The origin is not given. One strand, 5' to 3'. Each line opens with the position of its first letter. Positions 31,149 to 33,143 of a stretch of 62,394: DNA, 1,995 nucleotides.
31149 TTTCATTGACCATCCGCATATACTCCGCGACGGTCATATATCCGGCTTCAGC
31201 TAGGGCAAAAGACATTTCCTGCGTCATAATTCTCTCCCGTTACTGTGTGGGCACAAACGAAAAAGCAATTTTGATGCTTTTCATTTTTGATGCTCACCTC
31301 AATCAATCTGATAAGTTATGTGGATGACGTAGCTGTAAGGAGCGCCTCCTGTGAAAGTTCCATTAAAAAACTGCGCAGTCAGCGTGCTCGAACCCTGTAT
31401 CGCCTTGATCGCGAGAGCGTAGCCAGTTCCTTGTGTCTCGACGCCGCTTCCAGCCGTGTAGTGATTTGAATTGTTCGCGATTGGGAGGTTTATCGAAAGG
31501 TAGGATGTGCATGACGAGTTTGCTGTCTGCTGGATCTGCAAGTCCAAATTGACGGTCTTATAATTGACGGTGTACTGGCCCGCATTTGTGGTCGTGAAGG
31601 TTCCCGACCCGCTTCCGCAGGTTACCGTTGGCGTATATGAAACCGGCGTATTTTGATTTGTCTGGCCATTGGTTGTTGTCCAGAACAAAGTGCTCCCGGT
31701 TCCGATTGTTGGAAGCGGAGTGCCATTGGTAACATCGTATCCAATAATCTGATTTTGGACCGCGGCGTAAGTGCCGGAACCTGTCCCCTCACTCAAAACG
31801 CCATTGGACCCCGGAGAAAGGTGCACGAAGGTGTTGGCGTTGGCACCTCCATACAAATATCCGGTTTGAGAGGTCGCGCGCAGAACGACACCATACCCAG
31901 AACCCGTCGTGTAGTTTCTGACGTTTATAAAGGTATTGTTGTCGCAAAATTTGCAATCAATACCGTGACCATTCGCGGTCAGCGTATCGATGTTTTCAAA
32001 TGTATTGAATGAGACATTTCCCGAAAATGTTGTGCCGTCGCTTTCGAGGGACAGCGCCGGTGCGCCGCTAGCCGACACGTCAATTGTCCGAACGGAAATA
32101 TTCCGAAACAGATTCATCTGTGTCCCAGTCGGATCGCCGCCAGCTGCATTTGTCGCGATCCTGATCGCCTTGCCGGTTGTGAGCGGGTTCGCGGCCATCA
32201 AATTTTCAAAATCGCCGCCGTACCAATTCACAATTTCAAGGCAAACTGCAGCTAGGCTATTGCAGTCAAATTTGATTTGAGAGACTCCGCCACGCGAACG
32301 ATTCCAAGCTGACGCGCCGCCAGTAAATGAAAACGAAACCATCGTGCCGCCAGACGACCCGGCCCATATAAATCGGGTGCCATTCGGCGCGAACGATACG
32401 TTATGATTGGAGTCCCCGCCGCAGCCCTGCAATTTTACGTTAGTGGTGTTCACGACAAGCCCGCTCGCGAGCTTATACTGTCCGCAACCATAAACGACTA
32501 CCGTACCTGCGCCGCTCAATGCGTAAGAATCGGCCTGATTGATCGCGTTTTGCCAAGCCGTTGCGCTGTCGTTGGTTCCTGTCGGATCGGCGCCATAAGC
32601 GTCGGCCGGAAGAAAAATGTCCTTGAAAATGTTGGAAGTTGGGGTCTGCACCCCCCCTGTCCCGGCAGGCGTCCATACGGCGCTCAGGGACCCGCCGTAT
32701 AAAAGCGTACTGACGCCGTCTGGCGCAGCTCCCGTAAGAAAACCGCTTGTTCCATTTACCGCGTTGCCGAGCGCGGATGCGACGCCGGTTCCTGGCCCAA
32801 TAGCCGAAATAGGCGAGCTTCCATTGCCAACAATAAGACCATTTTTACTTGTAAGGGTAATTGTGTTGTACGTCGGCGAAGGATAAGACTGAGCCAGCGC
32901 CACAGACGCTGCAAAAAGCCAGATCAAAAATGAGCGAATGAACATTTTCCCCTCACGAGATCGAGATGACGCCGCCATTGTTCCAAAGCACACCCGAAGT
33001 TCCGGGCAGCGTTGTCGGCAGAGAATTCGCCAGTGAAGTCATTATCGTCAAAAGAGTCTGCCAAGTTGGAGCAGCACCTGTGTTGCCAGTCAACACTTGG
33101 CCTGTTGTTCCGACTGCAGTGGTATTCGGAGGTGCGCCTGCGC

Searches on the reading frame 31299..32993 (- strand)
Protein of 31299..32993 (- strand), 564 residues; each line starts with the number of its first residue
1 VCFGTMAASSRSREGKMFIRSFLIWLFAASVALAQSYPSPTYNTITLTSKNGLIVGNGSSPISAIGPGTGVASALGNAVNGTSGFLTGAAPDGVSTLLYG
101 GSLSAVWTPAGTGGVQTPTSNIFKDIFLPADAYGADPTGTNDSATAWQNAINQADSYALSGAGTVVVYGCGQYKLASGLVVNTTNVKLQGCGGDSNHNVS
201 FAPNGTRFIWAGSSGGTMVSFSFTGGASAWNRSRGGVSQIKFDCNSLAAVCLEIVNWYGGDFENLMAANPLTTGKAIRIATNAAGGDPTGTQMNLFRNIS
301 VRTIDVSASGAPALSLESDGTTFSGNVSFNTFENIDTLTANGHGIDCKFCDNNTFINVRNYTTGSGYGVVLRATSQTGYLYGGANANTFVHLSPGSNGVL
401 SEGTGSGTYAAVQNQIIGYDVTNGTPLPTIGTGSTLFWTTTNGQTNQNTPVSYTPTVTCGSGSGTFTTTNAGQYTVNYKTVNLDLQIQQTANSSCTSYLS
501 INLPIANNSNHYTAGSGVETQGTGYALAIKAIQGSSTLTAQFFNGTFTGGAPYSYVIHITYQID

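Call 57: search_protein_families(library=phrogs, proteins=[window:31299-32993:-], max_evalue=0.00001)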
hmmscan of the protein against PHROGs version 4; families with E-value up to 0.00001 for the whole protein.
window:31299-32993:- (564 aa): 1 family
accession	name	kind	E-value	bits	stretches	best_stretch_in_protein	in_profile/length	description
phrog_13989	-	head and packaging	2.7e-09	37.2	1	147-363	126-356/597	virion structural protein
